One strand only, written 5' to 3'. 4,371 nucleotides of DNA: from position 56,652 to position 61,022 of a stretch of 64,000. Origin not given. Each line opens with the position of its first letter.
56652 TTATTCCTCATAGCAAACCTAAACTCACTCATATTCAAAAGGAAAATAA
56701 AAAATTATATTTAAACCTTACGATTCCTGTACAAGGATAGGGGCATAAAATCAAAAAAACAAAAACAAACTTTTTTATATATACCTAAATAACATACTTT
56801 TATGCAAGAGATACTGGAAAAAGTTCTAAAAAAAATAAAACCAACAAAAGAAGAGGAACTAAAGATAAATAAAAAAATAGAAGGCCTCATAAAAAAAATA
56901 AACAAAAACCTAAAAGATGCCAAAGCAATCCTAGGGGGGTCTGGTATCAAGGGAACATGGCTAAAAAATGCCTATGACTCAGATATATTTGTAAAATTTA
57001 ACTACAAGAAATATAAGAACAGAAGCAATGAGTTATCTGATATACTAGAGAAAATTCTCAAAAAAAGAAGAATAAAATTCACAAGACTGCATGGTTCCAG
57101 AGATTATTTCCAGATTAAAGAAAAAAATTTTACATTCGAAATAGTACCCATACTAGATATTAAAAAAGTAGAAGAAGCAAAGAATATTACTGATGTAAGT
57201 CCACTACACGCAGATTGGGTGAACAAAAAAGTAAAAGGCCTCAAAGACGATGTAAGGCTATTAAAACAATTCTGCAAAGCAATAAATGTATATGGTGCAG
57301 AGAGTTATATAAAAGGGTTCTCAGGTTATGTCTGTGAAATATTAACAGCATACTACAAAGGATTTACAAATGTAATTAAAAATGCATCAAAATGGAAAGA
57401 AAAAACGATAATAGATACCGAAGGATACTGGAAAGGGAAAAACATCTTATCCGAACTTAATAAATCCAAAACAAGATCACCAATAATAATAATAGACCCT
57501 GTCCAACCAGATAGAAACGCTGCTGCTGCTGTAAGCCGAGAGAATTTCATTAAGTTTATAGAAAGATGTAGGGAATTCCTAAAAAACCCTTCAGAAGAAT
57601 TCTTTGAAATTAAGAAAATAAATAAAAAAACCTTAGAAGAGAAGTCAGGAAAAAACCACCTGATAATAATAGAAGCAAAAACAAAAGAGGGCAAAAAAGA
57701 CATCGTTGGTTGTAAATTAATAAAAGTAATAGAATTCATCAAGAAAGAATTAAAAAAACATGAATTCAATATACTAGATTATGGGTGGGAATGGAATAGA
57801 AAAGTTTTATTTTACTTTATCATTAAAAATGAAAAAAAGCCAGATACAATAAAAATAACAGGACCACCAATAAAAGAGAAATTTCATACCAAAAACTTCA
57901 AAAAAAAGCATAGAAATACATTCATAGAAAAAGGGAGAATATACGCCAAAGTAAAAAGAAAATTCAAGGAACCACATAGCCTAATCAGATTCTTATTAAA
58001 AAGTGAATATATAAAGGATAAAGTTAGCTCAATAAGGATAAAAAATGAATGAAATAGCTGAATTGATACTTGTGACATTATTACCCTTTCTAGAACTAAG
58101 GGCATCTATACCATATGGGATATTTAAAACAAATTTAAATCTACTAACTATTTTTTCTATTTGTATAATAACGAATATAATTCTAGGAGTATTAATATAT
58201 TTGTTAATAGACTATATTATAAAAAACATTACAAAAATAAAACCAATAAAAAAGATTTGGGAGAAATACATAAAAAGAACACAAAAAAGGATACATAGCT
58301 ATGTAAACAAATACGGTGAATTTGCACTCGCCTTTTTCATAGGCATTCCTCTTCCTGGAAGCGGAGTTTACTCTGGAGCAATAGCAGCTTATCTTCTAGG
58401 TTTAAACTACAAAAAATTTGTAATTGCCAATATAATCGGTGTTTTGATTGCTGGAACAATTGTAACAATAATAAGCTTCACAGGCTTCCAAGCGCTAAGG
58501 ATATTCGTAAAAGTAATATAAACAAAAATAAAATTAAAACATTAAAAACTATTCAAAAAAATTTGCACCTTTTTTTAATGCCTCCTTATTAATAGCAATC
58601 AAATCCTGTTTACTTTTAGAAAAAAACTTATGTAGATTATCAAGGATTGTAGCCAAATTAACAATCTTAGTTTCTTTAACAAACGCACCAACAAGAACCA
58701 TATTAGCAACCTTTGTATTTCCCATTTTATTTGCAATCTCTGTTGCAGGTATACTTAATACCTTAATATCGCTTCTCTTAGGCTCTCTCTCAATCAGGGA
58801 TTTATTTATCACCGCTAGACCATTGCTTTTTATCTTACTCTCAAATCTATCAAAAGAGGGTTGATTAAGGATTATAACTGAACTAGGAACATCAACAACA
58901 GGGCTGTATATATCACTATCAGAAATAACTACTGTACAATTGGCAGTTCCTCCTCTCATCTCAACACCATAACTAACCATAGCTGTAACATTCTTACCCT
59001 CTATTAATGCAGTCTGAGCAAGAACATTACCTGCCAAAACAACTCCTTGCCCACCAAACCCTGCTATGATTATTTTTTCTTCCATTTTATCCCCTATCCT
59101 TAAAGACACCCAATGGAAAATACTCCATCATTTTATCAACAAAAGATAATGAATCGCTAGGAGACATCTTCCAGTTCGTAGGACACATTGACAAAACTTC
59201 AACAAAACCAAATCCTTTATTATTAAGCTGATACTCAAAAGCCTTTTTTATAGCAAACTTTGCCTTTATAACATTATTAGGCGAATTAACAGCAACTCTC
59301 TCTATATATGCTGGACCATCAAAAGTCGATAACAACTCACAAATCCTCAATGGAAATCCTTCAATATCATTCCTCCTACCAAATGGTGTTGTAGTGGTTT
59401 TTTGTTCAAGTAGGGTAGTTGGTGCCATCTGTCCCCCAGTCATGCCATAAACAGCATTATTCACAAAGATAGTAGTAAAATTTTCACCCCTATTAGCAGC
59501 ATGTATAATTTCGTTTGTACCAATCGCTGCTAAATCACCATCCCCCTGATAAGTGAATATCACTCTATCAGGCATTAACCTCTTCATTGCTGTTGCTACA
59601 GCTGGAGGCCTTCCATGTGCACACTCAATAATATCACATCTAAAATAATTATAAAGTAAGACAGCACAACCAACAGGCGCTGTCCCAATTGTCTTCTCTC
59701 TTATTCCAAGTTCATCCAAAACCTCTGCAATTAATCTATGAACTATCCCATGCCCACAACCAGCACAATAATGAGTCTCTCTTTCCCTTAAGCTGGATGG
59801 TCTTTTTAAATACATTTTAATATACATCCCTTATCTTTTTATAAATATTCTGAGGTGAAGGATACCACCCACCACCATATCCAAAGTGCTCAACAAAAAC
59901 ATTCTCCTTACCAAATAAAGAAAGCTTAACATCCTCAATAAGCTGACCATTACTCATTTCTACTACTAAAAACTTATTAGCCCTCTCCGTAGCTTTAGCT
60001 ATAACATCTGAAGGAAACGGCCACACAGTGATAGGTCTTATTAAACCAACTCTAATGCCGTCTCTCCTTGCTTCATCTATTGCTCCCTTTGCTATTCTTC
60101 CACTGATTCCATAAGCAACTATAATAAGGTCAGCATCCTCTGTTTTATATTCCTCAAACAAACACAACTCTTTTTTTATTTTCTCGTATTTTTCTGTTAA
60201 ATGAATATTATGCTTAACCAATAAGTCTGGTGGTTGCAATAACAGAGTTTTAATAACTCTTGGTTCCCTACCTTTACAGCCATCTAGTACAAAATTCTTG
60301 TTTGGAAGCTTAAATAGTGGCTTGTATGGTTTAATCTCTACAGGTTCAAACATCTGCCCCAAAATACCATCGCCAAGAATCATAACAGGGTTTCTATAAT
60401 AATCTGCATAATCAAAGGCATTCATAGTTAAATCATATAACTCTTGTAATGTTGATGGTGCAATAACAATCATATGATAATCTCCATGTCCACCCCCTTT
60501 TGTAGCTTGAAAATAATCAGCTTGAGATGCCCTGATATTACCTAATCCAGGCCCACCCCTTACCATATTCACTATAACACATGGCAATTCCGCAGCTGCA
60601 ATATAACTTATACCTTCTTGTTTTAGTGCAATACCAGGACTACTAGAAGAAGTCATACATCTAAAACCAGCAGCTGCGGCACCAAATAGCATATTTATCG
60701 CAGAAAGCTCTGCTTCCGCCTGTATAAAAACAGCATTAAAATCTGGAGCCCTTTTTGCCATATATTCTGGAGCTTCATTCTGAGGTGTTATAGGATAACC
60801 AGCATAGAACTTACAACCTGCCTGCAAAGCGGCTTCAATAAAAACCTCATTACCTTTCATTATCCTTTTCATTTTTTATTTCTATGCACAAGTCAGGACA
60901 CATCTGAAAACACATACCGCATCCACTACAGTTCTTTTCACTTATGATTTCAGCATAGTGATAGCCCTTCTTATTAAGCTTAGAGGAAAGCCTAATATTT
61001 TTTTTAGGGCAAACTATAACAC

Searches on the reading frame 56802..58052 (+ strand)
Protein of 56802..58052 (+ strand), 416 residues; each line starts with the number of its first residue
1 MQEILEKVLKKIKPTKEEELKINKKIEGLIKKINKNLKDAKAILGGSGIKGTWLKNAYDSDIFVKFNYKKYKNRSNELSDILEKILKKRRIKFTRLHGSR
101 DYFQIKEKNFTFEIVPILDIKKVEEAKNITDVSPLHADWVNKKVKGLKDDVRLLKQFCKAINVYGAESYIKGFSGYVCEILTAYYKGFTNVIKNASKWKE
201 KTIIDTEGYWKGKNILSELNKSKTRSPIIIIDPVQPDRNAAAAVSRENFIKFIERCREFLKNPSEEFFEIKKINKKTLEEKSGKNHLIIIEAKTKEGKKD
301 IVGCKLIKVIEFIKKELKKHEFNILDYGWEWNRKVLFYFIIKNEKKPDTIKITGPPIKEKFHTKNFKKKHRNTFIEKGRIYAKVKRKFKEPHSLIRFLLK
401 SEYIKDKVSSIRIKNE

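Call 3: search_protein_families(library=pfam, proteins=[window:56802-58052:+], max_evalue=0.1)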
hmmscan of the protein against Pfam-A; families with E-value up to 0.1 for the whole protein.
window:56802-58052:+ (416 aa): 7 families
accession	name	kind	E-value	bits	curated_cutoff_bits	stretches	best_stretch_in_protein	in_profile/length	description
PF09249.16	tRNA_NucTransf2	-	3.5e-42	143.7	27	1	149-269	1-113/113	tRNA nucleotidyltransferase, second domain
PF21133.2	CAA_C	-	1.9e-12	47.5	22.2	1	293-396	11-117/144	CCA-adding enzyme, C-terminal domain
PF18144.7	SMODS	-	2.6e-06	28.2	26.5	1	2-122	4-135/164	Second Messenger Oligonucleotide or Dinucleotide Synthetase domain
PF01909.29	NTP_transf_2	-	0.00013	22.8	21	1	29-91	4-70/93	Nucleotidyltransferase domain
PF22600.2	MTPAP-like_central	-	0.006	17.1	27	1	3-88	3-86/139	Poly(A) RNA polymerase, mitochondrial-like, central palm domain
PF18765.7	Polbeta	-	0.06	14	26.9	0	30-101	4-74/93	Polymerase beta, Nucleotidyltransferase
PF04010.18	DUF357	-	0.094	13.2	29.4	0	3-43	4-44/73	Protein of unknown function (DUF357)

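Call 4: search_protein_families(library=ncbifam, proteins=[window:56802-58052:+], max_evalue=0.1)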
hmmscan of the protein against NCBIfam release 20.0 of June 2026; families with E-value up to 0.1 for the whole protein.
window:56802-58052:+ (416 aa): 3 families
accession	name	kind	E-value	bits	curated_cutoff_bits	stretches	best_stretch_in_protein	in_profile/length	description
TIGR03671.1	cca_archaeal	equivalog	4.5e-100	335.3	281.3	1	4-399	1-400/410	CCA tRNA nucleotidyltransferase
NF041116.1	CBASS_cyclase_a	equivalog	7.2e-10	38.5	200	1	10-258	10-288/317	CBASS oligonucleotide cyclase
NF041117.1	CBASS_cyclase_b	equivalog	3.8e-06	26.7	200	1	7-121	3-120/275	CBASS oligonucleotide cyclase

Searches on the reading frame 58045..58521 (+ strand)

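Call 3: search_protein_families(library=pfam, proteins=[window:58045-58521:+], max_evalue=0.1)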
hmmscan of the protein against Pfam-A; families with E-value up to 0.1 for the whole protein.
window:58045-58521:+ (158 aa): 4 families
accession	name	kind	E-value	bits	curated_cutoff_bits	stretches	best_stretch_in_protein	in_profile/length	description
PF06695.16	Sm_multidrug_ex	-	5e-30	105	30.7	1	17-139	1-121/121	Putative small multi-drug export protein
PF09335.16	VTT_dom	-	3.4e-06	28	33.9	1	32-141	15-118/123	VTT domain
PF07856.17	Orai-1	-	0.0052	16.9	25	1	29-103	48-120/173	Mediator of CRAC channel activity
PF00802.24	Glycoprotein_G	-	0.094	12.5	27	0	26-88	21-83/263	Pneumovirus attachment glycoprotein G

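Call 4: search_protein_families(library=ncbifam, proteins=[window:58045-58521:+], max_evalue=0.1)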
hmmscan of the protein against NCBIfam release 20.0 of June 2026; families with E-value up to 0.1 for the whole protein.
window:58045-58521:+ (158 aa): 1 family
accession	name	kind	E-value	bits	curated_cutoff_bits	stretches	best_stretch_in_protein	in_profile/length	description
TIGR00800.1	ncs1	subfamily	0.0018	17.1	353.1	1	107-148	31-72/447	NCS1 family nucleobase:cation symporter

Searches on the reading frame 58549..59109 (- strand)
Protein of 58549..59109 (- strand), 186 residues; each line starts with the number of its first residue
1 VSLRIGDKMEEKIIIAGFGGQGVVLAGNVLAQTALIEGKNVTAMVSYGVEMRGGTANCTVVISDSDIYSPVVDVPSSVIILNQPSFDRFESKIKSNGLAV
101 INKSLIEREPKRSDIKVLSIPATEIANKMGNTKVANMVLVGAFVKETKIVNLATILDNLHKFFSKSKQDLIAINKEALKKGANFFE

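Call 3: search_protein_families(library=pfam, proteins=[window:58549-59109:-], max_evalue=0.1)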
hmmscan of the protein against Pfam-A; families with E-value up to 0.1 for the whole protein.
window:58549-59109:- (186 aa): 1 family
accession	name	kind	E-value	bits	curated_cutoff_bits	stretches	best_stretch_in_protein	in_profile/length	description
PF01558.24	POR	-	8e-38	130.7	27.4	1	19-182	1-172/173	Pyruvate ferredoxin/flavodoxin oxidoreductase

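Call 4: search_protein_families(library=ncbifam, proteins=[window:58549-59109:-], max_evalue=0.1)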
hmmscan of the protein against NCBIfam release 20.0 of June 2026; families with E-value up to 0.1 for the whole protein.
window:58549-59109:- (186 aa): 28 families (the best 25 are shown)
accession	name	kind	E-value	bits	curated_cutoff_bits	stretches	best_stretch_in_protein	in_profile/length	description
NF006323.0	PRK08537.1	equivalog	3.4e-36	124.3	235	1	9-184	1-177/181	2-oxoacid:ferredoxin oxidoreductase subunit gamma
TIGR02175.1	PorC_KorC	subfamily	2.2e-25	89.4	81.1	1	13-181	4-171/177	2-oxoacid:acceptor oxidoreductase, gamma subunit, pyruvate/2-ketoisovalerate family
NF006211.0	PRK08338.1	equivalog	6.6e-24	84.3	239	1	13-181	3-164/170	2-oxoacid:ferredoxin oxidoreductase subunit gamma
TIGR03710.1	OAFO_sf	subfamily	4.1e-23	81.8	482.75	1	12-185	3-173/561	2-oxoacid:acceptor oxidoreductase subunit alpha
NF040683.1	PorC_Meth_Thtga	equivalog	1.1e-21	77.4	270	1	13-182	4-170/177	pyruvate synthase subunit PorC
NF006321.0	PRK08534.1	equivalog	3.4e-21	75.7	225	1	13-180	4-172/181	pyruvate ferredoxin oxidoreductase subunit gamma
NF005325.0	PRK06853.1-5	equivalog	6.2e-20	71.7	230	2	10-107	3-101/192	indolepyruvate oxidoreductase subunit beta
NF005324.0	PRK06853.1-4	equivalog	4.9e-19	69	222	1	9-184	1-188/196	indolepyruvate oxidoreductase subunit beta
NF006275.0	PRK08441.1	equivalog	1e-17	64.3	216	1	9-182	1-175/185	2-oxoglutarate-acceptor oxidoreductase subunit OorC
NF005322.0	PRK06853.1-2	equivalog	1.4e-17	64.1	237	1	12-182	7-190/197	indolepyruvate oxidoreductase subunit beta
NF010632.0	PRK14029.1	equivalog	1.8e-15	57.1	335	1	13-180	4-179/185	pyruvate/ketoisovalerate ferredoxin oxidoreductase subunit gamma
NF045762.1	PhenlGlyoxDHPadE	equivalog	3.5e-15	56.3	300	1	13-181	4-175/187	NADH-dependent phenylglyoxylate dehydrogenase subunit gamma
NF004916.0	PRK06274.1-2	equivalog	9.2e-15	55.2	227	1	9-159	1-151/178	indolepyruvate oxidoreductase subunit beta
NF005323.0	PRK06853.1-3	equivalog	1.8e-14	54.1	238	2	9-106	5-102/197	indolepyruvate oxidoreductase subunit beta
TIGR03334.1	IOR_beta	equivalog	5e-13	49.4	205.8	2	12-106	2-96/189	indolepyruvate ferredoxin oxidoreductase subunit beta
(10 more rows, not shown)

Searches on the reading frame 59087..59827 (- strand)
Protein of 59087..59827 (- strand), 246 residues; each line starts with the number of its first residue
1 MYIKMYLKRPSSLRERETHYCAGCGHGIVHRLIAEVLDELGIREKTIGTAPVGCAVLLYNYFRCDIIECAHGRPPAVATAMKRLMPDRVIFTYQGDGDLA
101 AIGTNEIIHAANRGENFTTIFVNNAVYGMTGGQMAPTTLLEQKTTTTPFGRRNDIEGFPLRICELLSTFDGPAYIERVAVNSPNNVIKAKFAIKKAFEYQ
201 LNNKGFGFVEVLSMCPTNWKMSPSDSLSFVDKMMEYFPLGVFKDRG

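Call 3: search_protein_families(library=pfam, proteins=[window:59087-59827:-], max_evalue=0.1)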
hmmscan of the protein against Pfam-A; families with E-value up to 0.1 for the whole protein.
window:59087-59827:- (246 aa): 1 family
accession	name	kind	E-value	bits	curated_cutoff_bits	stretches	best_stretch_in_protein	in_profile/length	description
PF02775.26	TPP_enzyme_C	-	7.6e-18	65.2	21.9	1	69-211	28-151/151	Thiamine pyrophosphate enzyme, C-terminal TPP binding domain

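Call 4: search_protein_families(library=ncbifam, proteins=[window:59087-59827:-], max_evalue=0.1)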
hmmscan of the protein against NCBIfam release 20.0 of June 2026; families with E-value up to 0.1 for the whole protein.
window:59087-59827:- (246 aa): 16 families
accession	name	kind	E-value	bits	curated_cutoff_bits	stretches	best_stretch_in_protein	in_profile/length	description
NF008820.0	PRK11866.1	equivalog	6.2e-33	114.4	402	1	14-220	11-206/287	2-oxoacid ferredoxin oxidoreductase subunit beta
NF007207.0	PRK09628.1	equivalog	3e-31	109.1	364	1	17-219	15-206/277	2-oxoglutarate ferredoxin oxidoreductase subunit beta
TIGR02177.1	PorB_KorB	subfamily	6.4e-29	101.3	261.9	1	19-221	2-193/286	2-oxoacid:acceptor oxidoreductase, beta subunit, pyruvate/2-ketoisovalerate family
NF008821.0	PRK11869.1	equivalog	8.1e-27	93.8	438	1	13-221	9-206/286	2-oxoacid ferredoxin oxidoreductase subunit beta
NF041171.1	Oxoac_fdxbeta_Archa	equivalog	2.4e-23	82.9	423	1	19-218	4-192/296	2-oxoacid:ferredoxin oxidoreductase subunit beta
NF008819.1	PRK11865.1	equivalog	2.3e-22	79.6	405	1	18-227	18-224/300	pyruvate synthase subunit PorB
NF008818.0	PRK11864.1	subfamily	1.9e-17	63.3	405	1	19-227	19-220/300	3-methyl-2-oxobutanoate dehydrogenase subunit beta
NF045792.1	OxalOxredbeta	equivalog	2.8e-11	43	590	1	20-228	23-238/311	oxalate oxidoreductase subunit beta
NF045766.1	PhenlGlyoxDHPadI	equivalog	8.6e-11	41.2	700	1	83-232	227-371/443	NADH-dependent phenylglyoxylate dehydrogenase subunit beta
TIGR03336.1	IOR_alpha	equivalog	1e-08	34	650.9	1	9-148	347-482/595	indolepyruvate ferredoxin oxidoreductase subunit alpha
TIGR03846.1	sulfopy_beta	equivalog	5.4e-06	26.4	221.5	1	84-141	57-115/182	sulfopyruvate decarboxylase subunit beta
NF004813.0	PRK06163.1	equivalog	5.4e-05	23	240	1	84-138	72-126/202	hypothetical protein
NF006052.0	PRK08199.1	subfamily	0.00013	20.5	539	1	78-128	424-473/559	thiamine pyrophosphate protein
NF009589.0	PRK13030.1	subfamily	0.00061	17.6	816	1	11-136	431-546/1170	indolepyruvate ferredoxin oxidoreductase family protein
NF009588.0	PRK13029.1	subfamily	0.0012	16.8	952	1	8-134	444-560/1196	indolepyruvate ferredoxin oxidoreductase family protein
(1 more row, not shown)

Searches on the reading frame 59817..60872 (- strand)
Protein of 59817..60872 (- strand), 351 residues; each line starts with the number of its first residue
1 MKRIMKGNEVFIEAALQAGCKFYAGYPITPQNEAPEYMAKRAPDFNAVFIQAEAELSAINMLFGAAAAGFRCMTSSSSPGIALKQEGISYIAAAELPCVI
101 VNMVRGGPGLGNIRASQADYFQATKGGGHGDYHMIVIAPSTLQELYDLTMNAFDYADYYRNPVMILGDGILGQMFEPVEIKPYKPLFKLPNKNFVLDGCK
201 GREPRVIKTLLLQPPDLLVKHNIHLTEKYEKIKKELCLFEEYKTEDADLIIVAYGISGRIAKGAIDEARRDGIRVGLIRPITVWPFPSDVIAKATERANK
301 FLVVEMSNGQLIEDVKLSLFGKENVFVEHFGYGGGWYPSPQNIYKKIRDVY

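Call 3: search_protein_families(library=pfam, proteins=[window:59817-60872:-], max_evalue=0.1)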
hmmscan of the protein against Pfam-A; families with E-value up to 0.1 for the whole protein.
window:59817-60872:- (351 aa): 3 families
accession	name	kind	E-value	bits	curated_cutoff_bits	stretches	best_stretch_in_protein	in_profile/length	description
PF01855.24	POR_N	-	2.6e-50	171.8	27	1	13-232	1-222/231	Pyruvate flavodoxin/ferredoxin oxidoreductase, thiamine diP-bdg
PF17147.9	PFOR_II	-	1.3e-22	80.5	27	1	247-343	1-102/102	Pyruvate:ferredoxin oxidoreductase core domain II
PF02780.25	Transketolase_C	-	1.3e-08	35.2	25.9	1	243-305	6-68/124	Transketolase, C-terminal domain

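Call 4: search_protein_families(library=ncbifam, proteins=[window:59817-60872:-], max_evalue=0.1)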
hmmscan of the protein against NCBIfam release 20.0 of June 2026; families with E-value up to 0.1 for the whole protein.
window:59817-60872:- (351 aa): 16 families
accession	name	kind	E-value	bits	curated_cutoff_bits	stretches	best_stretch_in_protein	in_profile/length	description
NF005507.0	PRK07119.1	subfamily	2.4e-151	503.5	399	1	2-350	4-348/352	3-methyl-2-oxobutanoate dehydrogenase subunit VorB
NF006412.0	PRK08659.1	equivalog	1.5e-94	317.4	411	2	3-184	6-187/378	2-oxoacid:acceptor oxidoreductase subunit alpha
NF007206.0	PRK09627.1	equivalog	1.4e-73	248.1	579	2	4-181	5-182/375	2-oxoglutarate synthase subunit alpha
TIGR03710.1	OAFO_sf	subfamily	3.1e-70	237.4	482.75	2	2-187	193-378/561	2-oxoacid:acceptor oxidoreductase subunit alpha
NF041170.1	Oxoac_fdxalpha_Archa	equivalog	1.4e-42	145.9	800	2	4-176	237-420/636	2-oxoacid:ferredoxin oxidoreductase subunit alpha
NF040682.1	PorA_Arch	equivalog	1.1e-34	120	550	2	3-182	4-182/387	pyruvate synthase subunit PorA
NF006233.0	PRK08367.1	equivalog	1.8e-25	89.7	625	2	1-181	3-182/394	pyruvate ferredoxin oxidoreductase subunit alpha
NF045764.1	PhenlGlyoxDHPadG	equivalog_domain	1.6e-24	86.1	700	2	237-307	258-328/398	NADH-dependent phenylglyoxylate dehydrogenase subunit alpha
NF007201.0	PRK09622.1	equivalog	3.4e-24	85.5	590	2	5-171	13-177/405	2-oxoacid:ferredoxin oxidoreductase subunit alpha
NF006232.0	PRK08366.1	equivalog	1.3e-21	76.6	646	1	2-304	7-321/394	2-ketoisovalerate ferredoxin oxidoreductase subunit alpha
TIGR03336.1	IOR_alpha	equivalog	1.3e-20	73.3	650.9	1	1-339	1-319/595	indolepyruvate ferredoxin oxidoreductase subunit alpha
NF045791.1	OxalOxredalpha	equivalog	2.6e-14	53.1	500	2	13-100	15-104/395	oxalate oxidoreductase subunit alpha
TIGR02176.1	pyruv_ox_red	equivalog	7.2e-05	20.8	911.35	1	228-301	245-319/1167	pyruvate:ferredoxin (flavodoxin) oxidoreductase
NF006667.0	PRK09212.1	subfamily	0.00061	18.8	321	1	242-306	197-261/327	pyruvate dehydrogenase complex E1 component subunit beta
NF008854.0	PRK11892.1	equivalog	0.017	13.8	454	1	245-307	339-401/464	pyruvate dehydrogenase complex E1 component subunit beta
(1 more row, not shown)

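Call 64: list_cluster_members(proteins=[P0002, P0001, window:59817-60872:-, window:56802-58052:+, window:54955-56502:-, P0003, P0095])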
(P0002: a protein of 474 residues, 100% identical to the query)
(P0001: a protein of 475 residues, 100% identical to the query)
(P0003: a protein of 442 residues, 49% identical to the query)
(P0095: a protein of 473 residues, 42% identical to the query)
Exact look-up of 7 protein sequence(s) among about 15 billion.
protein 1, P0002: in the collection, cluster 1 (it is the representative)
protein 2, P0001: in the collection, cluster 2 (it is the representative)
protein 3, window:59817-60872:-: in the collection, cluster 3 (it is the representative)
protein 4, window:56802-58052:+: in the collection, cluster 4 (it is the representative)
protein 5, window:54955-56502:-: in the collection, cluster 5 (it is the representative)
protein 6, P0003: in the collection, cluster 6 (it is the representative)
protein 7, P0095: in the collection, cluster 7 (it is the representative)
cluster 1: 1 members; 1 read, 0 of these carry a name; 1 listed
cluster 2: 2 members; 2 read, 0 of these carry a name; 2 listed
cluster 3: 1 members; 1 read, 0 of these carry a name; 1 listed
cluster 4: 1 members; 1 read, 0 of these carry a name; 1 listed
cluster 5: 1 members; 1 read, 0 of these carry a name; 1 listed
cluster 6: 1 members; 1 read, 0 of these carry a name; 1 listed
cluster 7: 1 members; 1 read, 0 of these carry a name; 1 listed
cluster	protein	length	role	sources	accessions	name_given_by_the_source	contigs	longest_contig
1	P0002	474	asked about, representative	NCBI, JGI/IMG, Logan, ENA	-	-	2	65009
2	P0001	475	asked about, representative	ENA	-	-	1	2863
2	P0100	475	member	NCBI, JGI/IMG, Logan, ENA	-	-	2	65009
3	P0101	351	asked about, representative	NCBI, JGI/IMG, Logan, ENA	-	-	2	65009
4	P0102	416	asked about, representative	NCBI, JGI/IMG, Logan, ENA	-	-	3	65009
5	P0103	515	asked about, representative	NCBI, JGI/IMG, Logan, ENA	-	-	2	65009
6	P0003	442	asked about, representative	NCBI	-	-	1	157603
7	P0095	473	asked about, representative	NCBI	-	-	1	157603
